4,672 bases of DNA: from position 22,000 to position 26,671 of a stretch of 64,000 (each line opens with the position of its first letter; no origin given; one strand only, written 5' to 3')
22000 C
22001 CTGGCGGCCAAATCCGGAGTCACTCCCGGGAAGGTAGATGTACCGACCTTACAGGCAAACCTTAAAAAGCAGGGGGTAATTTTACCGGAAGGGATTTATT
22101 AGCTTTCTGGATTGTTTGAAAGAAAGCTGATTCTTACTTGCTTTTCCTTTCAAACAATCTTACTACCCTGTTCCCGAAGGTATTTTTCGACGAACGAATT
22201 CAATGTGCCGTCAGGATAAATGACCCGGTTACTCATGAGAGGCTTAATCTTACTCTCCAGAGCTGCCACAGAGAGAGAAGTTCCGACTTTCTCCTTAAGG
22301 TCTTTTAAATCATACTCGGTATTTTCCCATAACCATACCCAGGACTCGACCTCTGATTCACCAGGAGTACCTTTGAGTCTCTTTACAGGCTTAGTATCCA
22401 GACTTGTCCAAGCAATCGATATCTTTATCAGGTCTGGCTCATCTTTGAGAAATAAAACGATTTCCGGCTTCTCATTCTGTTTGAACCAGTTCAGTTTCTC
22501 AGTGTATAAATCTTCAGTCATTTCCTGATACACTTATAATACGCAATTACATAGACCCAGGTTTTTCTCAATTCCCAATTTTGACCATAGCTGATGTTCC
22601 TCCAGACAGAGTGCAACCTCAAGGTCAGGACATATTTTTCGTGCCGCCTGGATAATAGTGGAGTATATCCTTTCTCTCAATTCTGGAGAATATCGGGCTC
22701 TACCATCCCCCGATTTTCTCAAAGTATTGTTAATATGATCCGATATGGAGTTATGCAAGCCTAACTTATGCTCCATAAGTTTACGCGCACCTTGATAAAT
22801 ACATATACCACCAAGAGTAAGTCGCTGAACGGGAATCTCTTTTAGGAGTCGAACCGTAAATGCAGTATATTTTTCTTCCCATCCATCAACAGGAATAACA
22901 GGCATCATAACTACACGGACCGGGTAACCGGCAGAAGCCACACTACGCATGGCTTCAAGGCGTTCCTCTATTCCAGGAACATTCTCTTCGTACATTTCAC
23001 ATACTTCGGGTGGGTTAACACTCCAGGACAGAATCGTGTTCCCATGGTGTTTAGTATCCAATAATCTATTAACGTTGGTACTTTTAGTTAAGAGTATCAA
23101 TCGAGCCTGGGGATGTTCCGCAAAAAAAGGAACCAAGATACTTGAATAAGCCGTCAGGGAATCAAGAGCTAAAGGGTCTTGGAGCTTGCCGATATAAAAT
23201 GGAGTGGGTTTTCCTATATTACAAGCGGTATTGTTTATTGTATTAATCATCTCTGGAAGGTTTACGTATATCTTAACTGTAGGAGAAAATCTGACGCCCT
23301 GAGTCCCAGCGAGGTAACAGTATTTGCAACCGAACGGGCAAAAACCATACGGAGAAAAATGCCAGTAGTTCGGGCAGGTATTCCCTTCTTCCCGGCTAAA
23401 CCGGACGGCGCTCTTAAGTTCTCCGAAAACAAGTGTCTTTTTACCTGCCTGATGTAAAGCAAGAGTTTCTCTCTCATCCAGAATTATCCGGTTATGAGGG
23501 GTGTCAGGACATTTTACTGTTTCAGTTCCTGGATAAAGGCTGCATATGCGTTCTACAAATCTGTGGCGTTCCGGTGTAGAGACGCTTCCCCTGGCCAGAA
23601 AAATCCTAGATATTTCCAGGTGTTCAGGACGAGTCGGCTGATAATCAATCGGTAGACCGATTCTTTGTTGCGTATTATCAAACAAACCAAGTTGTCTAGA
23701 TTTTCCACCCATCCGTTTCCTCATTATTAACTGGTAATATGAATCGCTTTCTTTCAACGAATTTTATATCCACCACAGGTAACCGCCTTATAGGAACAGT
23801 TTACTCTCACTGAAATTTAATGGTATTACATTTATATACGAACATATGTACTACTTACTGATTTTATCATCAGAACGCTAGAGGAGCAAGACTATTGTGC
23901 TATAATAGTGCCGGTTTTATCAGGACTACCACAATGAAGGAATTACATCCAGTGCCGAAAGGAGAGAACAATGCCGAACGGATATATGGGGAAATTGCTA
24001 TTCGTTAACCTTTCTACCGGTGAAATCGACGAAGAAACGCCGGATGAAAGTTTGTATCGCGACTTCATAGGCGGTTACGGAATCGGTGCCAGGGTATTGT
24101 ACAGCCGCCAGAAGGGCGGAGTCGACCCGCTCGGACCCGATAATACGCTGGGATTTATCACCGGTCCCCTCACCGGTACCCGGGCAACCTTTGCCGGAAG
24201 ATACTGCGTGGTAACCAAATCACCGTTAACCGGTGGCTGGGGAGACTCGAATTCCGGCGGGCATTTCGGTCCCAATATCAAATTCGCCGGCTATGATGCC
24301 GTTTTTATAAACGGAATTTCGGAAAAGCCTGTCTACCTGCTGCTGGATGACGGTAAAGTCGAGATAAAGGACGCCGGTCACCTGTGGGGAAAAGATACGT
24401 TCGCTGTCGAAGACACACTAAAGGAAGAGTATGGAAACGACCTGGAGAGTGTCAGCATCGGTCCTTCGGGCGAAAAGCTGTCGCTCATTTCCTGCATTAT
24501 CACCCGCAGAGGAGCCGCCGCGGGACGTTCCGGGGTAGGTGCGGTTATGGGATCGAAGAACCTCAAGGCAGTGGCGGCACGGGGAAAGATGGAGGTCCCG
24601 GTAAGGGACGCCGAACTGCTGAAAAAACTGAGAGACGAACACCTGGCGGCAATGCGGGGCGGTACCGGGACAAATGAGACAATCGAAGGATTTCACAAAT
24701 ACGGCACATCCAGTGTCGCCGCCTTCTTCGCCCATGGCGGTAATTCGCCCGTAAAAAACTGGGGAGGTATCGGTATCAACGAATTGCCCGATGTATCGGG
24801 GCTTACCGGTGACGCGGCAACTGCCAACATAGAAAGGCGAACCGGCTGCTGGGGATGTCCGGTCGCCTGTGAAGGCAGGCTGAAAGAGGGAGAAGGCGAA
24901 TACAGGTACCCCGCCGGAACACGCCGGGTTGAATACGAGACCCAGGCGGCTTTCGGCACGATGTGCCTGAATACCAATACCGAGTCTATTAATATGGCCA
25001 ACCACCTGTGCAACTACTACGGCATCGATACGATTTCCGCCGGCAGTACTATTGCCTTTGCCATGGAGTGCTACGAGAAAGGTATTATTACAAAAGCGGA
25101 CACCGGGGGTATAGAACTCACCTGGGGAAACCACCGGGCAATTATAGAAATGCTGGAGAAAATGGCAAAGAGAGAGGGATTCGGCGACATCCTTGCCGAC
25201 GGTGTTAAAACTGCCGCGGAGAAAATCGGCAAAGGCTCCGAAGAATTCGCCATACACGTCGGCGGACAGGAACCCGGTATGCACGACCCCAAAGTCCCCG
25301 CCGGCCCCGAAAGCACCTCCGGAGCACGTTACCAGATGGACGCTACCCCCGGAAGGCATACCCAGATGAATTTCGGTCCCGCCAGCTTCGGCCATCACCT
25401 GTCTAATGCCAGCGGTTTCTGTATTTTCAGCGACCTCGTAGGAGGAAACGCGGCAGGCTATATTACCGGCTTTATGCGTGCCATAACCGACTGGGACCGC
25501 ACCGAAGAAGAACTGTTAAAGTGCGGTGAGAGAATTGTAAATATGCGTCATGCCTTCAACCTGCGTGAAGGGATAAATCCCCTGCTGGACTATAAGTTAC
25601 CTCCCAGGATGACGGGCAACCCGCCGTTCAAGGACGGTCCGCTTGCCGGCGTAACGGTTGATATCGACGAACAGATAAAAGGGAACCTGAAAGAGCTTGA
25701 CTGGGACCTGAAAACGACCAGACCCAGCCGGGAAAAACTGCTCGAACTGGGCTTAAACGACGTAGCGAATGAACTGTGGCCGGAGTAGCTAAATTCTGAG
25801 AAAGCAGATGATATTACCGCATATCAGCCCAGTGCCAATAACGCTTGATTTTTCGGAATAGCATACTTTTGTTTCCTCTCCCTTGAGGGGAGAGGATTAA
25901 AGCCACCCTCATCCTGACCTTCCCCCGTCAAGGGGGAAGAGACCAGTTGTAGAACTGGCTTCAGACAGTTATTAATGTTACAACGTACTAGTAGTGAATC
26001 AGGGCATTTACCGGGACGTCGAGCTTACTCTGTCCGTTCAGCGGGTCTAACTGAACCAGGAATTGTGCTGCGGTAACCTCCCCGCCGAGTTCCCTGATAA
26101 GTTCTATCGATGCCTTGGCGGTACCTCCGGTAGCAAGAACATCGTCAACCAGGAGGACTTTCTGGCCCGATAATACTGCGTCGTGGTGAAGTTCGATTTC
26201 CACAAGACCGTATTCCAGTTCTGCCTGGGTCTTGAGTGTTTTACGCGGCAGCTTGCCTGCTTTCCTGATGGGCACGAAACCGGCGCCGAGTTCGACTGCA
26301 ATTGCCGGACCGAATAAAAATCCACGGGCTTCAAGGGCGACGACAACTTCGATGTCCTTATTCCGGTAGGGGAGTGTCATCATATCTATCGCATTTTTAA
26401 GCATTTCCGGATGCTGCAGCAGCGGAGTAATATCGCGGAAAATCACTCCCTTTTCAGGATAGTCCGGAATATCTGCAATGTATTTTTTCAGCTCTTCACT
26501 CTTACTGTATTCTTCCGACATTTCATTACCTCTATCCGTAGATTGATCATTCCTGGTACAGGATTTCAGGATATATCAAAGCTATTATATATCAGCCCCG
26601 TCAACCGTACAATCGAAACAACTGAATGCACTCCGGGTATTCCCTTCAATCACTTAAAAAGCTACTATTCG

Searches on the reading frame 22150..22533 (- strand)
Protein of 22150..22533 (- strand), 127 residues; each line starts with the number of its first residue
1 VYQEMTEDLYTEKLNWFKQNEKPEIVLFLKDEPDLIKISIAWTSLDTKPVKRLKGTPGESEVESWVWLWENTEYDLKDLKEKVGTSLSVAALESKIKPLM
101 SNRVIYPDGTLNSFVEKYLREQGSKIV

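Call 8: search_protein_families(library=pfam, proteins=[window:22150-22533:-])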
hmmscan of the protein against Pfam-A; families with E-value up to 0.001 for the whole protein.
window:22150-22533:- (127 aa): 0 families

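Call 62: search_protein_families(library=ncbifam, proteins=[window:22150-22533:-], max_evalue=0.01)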
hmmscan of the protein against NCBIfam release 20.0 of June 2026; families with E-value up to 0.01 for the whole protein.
window:22150-22533:- (127 aa): 0 families

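Call 83: search_solved_structures(query=A3, max_evalue=10, show_alignments=1)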
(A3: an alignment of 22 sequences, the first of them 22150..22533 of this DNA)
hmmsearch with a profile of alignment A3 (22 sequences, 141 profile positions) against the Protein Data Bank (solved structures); distinct sequences matched with E-value up to 10: 0.

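Call 84: search_protein_families(library=phrogs, proteins=[window:22150-22533:-], max_evalue=0.01)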
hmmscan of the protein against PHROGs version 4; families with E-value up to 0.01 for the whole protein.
window:22150-22533:- (127 aa): 0 families

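Call 90: predict_structure(protein=window:22150-22533:-)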
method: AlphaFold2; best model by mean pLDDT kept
length: 127 residues; sequences in the alignment: 1
mean_pLDDT: 42.7   pTM: 0.33
mean pLDDT of the five models: 42.7, 41.5, 37.2, 36.4, 34.6
residues with pLDDT >= 90: 0; 70-90: 0; 50-70: 33; < 50: 94
segments of 3 or more residues with pLDDT < 50: 1-11, 21-74, 82-85, 100-109, 122-127
pLDDT, mean of each block of 10 residues (from residue 1): 38 51 43 36 33 30 36 48 51 53 44 51 39
secondary structure, 60 per line:
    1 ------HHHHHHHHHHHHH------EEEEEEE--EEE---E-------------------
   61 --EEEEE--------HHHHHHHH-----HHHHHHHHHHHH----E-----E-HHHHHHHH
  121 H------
elements in order: H7-19 E26-32 E35-37 E63-67 H76-83 H89-100 H113-121

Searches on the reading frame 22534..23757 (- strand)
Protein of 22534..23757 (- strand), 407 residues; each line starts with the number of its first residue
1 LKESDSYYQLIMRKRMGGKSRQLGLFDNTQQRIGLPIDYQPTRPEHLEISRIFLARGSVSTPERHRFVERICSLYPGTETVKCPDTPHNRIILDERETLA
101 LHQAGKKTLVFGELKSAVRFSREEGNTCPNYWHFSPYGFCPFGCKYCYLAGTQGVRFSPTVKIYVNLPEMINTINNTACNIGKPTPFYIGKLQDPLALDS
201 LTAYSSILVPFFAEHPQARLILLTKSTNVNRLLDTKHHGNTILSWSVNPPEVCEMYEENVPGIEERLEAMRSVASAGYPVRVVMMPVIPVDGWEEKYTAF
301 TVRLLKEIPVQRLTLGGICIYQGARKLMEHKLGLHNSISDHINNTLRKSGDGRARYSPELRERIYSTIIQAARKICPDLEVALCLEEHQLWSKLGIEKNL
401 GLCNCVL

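Call 8: search_protein_families(library=pfam, proteins=[window:22534-23757:-])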
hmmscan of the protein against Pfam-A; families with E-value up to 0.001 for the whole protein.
window:22534-23757:- (407 aa): 2 families
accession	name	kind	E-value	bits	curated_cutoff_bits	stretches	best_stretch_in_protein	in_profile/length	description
PF20903.3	SPL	-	4.2e-31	108.5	27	1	86-311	36-257/338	Spore photoproduct lyase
PF04055.27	Radical_SAM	-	1.9e-05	25.3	29.5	1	135-295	2-158/166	Radical SAM superfamily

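Call 62: search_protein_families(library=ncbifam, proteins=[window:22534-23757:-], max_evalue=0.01)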
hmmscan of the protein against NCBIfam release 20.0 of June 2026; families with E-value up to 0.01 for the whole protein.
window:22534-23757:- (407 aa): 6 families
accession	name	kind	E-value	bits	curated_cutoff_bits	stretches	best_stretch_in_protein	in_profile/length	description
TIGR04070.1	photo_TT_lyase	equivalog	1.4e-36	126.1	400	1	88-308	38-254/338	spore photoproduct lyase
TIGR03886.1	lyase_spl_fam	equivalog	7.2e-17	61.6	437.55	1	70-308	18-261/346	spore photoproduct lyase family protein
NF038135.1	rSAM_Rv2578c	equivalog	3e-09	36.3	430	1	107-366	36-309/317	Rv2578c family radical SAM protein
TIGR04470.1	rSAM_mob_pairB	equivalog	5.8e-07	29.1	410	1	134-289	22-177/285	radical SAM mobile pair protein B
NF038136.1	rSAM_Rv_intein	exception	4.7e-06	25.7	700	1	244-297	441-496/574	intein-containing Rv2578c family radical SAM protein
NF033668.1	rSAM_PA0069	hypoth_equivalog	5.1e-05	22.4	360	1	251-289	189-227/348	PA0069 family radical SAM protein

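Call 73: find_homologous_proteins(query=window:22534-23757:-, max_evalue=1e-30)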
Query window:22534-23757:- (407 aa): 1814 proteins with E <= 1e-30 among 5426 candidates; the best 120 are listed.
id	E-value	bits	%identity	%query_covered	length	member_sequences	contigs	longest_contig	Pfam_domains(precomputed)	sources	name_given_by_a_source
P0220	2.4e-271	918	100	96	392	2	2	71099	PF20903.4,PF04055.28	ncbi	-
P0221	1.9e-194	665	72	96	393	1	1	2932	PF20903.4,PF04055.28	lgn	-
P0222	1.3e-192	659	71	95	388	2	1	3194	PF20903.4,PF04055.28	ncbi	ncbi:MAG: radical SAM protein [Dehalococcoidia bacterium]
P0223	2.9e-191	654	70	96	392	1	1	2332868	PF20903.4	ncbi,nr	ncbi:MAG: hypothetical protein JSU79_01455 [Dehalococcoidales bacterium]|nr:MAG: hypothetical protei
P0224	1.0e-190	652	69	96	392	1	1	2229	PF20903.4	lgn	-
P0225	7.0e-190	650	69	96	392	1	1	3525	PF20903.4,PF04055.28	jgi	jgi:spore photoproduct lyase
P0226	7.1e-190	650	69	96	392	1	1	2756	PF20903.4,PF04055.28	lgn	-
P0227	9.5e-190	649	69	96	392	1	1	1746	PF20903.4,PF04055.28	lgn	-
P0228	2.9e-189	647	69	96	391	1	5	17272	PF20903.4,PF04055.28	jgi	jgi:spore photoproduct lyase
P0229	2.4e-188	644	70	96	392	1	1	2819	PF20903.4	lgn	-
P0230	9.2e-188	643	70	96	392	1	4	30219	PF20903.4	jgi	jgi:spore photoproduct lyase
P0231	2.8e-187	641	70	94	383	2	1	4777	PF20903.4,PF04055.28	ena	-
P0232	4.7e-187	640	69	96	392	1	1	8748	PF20903.4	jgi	jgi:spore photoproduct lyase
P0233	6.1e-187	640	69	96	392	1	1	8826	PF20903.4,PF04055.28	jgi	jgi:spore photoproduct lyase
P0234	7.3e-187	640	70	95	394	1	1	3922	PF20903.4,PF04055.28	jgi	jgi:spore photoproduct lyase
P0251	5.1e-185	633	67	96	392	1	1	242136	PF20903.4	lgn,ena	-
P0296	1.3e-176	606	66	95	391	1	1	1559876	PF20903.4,PF04055.28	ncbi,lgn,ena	-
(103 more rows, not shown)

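Call 74: find_encoding_contigs(protein=P0223, flank=10000, max_places=1)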
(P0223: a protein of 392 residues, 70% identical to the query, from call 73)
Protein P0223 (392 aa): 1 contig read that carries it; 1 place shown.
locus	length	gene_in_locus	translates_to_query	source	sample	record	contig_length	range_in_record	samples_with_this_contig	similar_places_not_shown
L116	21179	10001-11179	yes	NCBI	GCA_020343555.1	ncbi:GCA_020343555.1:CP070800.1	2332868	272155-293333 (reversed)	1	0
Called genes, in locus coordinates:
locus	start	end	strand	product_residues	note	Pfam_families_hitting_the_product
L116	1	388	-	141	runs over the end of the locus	PF02310:B12-binding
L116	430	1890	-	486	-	PF06368:Met_asp_mut_E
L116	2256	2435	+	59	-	-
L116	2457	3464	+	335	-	PF00586:AIRS, PF02769:AIRS_C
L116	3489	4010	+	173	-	PF00857:Isochorismatase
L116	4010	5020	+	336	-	PF02749:QRPTase_N, PF01729:QRPTase_C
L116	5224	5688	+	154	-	PF01475:FUR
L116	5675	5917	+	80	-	PF04023:FeoA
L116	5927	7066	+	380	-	PF01926:MMR_HSR1, PF02421:FeoB_N, PF07670:Gate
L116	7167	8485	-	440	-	PF02730:AFOR_N, PF01314:AFOR_C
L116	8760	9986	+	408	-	PF02195:ParB_N, PF01555:N6_N4_Mtase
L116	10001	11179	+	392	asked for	PF20903:SPL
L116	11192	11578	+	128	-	-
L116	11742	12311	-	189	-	PF09685:MamF_MmsF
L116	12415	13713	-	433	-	PF14691:Fer4_20, PF01262:AlaDh_PNT_C (faint), PF07992:Pyr_redox_2, PF00070:Pyr_redox (faint), PF00890:FAD_binding_2 (faint), PF01266:DAO (weak), PF01946:Thi4 (weak), PF13450:NAD_binding_8, +4 more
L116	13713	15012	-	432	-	-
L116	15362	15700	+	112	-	-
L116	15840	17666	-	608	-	PF13522:GATase_6, PF13537:GATase_7, PF01380:SIS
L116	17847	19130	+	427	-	PF02878:PGM_PMM_I, PF02879:PGM_PMM_II, PF02880:PGM_PMM_III, PF00408:PGM_PMM_IV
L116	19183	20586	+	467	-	PF02310:B12-binding, PF04055:Radical_SAM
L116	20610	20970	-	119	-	PF01425:Amidase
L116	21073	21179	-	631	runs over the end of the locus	PF03648:Glyco_hydro_67N, PF07488:Glyco_hydro_67M, PF07477:Glyco_hydro_67C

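Call 75: find_encoding_contigs(protein=P0251, flank=10000, max_places=1)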
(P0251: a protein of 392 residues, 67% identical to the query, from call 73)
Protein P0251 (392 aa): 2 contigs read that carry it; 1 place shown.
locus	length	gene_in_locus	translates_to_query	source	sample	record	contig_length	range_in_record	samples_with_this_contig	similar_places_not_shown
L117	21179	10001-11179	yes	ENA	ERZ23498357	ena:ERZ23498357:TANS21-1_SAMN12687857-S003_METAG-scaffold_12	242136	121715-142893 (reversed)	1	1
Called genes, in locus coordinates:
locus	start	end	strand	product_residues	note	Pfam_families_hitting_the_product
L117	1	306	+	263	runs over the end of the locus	PF10988:DUF2807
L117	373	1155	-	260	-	-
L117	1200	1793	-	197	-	PF02525:Flavodoxin_2, PF03358:FMN_red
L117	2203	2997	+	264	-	PF01135:PCMT (weak), PF01209:Ubie_methyltran, PF02353:CMAS, PF13489:Methyltransf_23, PF08241:Methyltransf_11, PF08242:Methyltransf_12, PF13649:Methyltransf_25, PF13847:Methyltransf_31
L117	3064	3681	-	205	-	-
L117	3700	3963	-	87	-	-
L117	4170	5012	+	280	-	PF02645:DegV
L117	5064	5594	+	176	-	-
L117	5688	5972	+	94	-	PF03960:ArsC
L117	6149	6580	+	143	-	-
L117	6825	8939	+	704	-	-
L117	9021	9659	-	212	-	-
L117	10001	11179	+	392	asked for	PF20903:SPL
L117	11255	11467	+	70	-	-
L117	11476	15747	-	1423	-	PF01869:BcrAD_BadFG, PF09989:DUF2229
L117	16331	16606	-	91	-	PF15919:HicB_lk_antitox, PF15970:HicB-like_2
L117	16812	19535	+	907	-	PF18019:Cas3_HD, PF00270:DEAD (faint), PF00271:Helicase_C (weak), PF22590:Cas3-like_C_2, PF18395:Cas3_C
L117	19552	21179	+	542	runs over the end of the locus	PF09481:CRISPR_Cse1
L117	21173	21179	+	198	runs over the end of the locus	PF09485:CRISPR_Cse2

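Call 76: find_encoding_contigs(protein=P0296, flank=10000, max_places=1)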
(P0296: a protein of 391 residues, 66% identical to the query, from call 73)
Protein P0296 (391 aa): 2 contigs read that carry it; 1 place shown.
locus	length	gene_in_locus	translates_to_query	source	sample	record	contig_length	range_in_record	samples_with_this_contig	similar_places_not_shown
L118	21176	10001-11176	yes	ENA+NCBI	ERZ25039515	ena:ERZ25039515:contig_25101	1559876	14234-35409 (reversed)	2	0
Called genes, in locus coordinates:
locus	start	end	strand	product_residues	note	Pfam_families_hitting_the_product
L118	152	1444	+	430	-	PF00534:Glycos_transf_1, PF13692:Glyco_trans_1_4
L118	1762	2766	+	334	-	PF01073:3Beta_HSD, PF01370:Epimerase, PF02719:Polysacc_synt_2 (faint), PF05368:NmrA (faint), PF16363:GDP_Man_Dehyd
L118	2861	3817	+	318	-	PF01073:3Beta_HSD, PF01370:Epimerase, PF02719:Polysacc_synt_2, PF04321:RmlD_sub_bind, PF13460:NAD_binding_10, PF16363:GDP_Man_Dehyd, PF07993:NAD_binding_4 (weak)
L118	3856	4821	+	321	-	PF00535:Glycos_transf_2, PF10111:Glyco_tranf_2_2, PF13641:Glyco_tranf_2_3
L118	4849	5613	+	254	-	PF13489:Methyltransf_23, PF05401:NodS (weak), PF08241:Methyltransf_11, PF08242:Methyltransf_12, PF13649:Methyltransf_25, PF13847:Methyltransf_31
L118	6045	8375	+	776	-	-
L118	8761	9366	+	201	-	PF02195:ParB_N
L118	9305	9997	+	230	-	PF01555:N6_N4_Mtase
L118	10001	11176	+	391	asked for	PF20903:SPL, PF04055:Radical_SAM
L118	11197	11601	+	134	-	-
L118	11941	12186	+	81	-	-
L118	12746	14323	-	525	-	PF13424:TPR_12 (faint)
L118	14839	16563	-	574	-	PF12773:DZR, PF13240:Zn_Ribbon_1 (weak), PF13248:Zn_ribbon_3 (faint), PF24463:DUF7577 (faint), PF13240:Zn_Ribbon_1 (weak), PF00069:Pkinase, PF07714:PK_Tyr_Ser-Thr, PF13191:AAA_16, +1 more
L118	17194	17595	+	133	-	PF01022:HTH_5, PF12840:HTH_20 (weak)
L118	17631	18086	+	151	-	PF01597:GCV_H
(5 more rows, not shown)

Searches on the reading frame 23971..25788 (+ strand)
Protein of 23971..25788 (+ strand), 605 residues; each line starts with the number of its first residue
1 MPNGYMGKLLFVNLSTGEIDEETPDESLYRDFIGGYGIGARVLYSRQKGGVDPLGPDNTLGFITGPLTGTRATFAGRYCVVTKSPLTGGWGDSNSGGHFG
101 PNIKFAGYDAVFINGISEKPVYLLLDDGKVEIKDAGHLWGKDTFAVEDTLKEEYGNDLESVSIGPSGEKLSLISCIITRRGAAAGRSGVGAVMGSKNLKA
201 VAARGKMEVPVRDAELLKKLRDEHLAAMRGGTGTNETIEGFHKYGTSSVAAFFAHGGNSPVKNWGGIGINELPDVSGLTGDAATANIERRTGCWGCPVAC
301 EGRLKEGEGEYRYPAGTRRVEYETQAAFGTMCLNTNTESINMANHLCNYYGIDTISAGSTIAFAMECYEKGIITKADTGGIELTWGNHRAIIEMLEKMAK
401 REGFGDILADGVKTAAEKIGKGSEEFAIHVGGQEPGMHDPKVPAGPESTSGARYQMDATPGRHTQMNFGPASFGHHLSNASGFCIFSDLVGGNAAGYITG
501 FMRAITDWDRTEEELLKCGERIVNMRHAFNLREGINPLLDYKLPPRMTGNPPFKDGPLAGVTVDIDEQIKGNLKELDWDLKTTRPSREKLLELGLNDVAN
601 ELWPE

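Call 8: search_protein_families(library=pfam, proteins=[window:23971-25788:+])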
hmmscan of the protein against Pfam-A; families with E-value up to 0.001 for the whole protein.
window:23971-25788:+ (605 aa): 2 families
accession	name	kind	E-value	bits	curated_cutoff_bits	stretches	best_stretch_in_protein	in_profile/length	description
PF01314.23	AFOR_C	-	5.3e-92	309.4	27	1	235-595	13-385/385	Aldehyde ferredoxin oxidoreductase, domains 2 & 3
PF02730.20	AFOR_N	-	1.6e-77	260.2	29.8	1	7-205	1-198/199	Aldehyde ferredoxin oxidoreductase, N-terminal domain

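Call 11: find_encoding_contigs(protein=window:23971-25788:+, flank=10000, max_places=6)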
Protein window:23971-25788:+ (605 aa): no gene with exactly this product is on record in the collection.

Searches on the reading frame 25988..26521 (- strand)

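Call 8: search_protein_families(library=pfam, proteins=[window:25988-26521:-])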
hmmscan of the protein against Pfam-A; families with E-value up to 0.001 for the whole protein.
window:25988-26521:- (177 aa): 2 families
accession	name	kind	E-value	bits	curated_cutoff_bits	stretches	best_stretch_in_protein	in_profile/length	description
PF00156.33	Pribosyltran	-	2.3e-14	53.5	26.3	1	34-149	5-118/158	Phosphoribosyl transferase domain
PF14681.12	UPRTase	-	0.00011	22.2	27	1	115-154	118-155/206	Uracil phosphoribosyltransferase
